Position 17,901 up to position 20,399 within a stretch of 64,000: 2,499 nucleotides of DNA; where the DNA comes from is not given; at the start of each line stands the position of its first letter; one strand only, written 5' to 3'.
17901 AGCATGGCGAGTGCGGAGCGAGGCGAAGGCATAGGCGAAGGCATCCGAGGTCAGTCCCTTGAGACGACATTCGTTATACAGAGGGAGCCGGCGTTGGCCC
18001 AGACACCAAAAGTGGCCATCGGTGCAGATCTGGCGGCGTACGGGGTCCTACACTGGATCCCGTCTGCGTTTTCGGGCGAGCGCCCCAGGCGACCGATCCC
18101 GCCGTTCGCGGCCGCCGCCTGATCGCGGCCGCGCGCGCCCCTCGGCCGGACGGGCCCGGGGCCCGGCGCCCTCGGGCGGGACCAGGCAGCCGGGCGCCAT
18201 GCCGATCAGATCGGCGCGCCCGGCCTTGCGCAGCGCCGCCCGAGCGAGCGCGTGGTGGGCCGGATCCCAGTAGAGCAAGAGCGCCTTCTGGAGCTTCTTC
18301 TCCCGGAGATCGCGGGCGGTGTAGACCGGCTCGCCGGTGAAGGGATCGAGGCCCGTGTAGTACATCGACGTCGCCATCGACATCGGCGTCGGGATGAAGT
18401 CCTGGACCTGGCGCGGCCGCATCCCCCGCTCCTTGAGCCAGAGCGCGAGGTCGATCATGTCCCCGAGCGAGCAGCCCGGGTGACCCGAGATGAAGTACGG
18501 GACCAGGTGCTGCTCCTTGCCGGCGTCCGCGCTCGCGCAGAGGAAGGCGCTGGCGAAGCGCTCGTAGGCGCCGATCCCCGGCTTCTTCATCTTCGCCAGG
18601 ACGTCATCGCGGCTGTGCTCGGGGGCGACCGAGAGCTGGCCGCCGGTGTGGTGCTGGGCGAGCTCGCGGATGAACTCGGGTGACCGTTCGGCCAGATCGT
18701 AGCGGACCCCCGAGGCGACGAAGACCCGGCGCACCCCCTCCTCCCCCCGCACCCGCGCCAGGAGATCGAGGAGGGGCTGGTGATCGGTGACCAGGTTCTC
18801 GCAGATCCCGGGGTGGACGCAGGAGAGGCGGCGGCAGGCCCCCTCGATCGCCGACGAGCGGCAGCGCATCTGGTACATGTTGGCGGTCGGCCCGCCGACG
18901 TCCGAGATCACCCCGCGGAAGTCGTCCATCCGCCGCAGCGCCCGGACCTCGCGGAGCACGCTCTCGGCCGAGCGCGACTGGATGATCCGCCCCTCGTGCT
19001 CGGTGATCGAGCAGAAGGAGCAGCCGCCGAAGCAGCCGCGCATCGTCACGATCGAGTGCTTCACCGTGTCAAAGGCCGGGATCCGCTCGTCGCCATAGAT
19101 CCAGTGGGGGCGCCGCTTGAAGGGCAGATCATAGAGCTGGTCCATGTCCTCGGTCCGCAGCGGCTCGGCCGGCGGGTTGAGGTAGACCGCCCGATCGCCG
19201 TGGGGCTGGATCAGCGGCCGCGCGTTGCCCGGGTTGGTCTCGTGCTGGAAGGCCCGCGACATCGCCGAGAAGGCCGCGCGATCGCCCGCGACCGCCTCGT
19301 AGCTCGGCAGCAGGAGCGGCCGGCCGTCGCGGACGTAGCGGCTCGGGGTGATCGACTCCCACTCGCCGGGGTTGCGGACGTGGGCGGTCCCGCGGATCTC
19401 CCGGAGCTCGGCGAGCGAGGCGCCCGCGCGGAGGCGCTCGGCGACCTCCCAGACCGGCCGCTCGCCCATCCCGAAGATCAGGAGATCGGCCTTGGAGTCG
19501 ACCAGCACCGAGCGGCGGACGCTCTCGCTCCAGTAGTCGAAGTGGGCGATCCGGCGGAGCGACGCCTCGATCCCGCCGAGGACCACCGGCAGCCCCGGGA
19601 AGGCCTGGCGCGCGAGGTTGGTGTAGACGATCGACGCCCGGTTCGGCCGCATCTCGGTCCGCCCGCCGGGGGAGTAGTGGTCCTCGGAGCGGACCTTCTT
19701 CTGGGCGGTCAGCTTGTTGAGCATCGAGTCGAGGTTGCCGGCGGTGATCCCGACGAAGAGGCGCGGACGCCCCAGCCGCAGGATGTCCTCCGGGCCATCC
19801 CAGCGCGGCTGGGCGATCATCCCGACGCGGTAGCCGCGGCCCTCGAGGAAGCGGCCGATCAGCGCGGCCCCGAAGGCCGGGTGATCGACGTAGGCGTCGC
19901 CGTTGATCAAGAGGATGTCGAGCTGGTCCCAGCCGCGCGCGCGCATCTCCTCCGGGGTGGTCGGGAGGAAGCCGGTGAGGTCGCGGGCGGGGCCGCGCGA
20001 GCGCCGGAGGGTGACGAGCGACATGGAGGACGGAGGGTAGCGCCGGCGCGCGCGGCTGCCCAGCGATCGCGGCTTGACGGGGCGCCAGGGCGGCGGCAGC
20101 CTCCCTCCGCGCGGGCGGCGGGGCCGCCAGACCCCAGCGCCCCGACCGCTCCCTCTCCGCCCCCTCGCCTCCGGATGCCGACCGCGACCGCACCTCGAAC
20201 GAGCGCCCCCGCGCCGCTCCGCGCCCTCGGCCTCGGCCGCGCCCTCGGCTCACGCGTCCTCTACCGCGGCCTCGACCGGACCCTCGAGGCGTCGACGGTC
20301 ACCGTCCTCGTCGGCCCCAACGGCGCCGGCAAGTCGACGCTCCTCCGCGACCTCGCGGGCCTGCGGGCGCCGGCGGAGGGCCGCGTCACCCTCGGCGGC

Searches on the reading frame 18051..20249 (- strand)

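Call 63: search_protein_families(library=pfam, max_evalue=0.0001, proteins=[window:18051-20249:-])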
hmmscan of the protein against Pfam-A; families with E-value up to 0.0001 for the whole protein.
window:18051-20249:- (733 aa): 3 families
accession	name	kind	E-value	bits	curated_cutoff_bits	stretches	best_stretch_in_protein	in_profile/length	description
PF08497.15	Radical_SAM_N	-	1.3e-124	415.8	25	1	94-399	1-301/301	Radical SAM N-terminal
PF11842.13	DUF3362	-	2e-26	93.4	27.6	1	614-719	2-116/151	Domain of unknown function (DUF3362)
PF04055.27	Radical_SAM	-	2.3e-10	41.3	29.5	1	400-604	1-165/166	Radical SAM superfamily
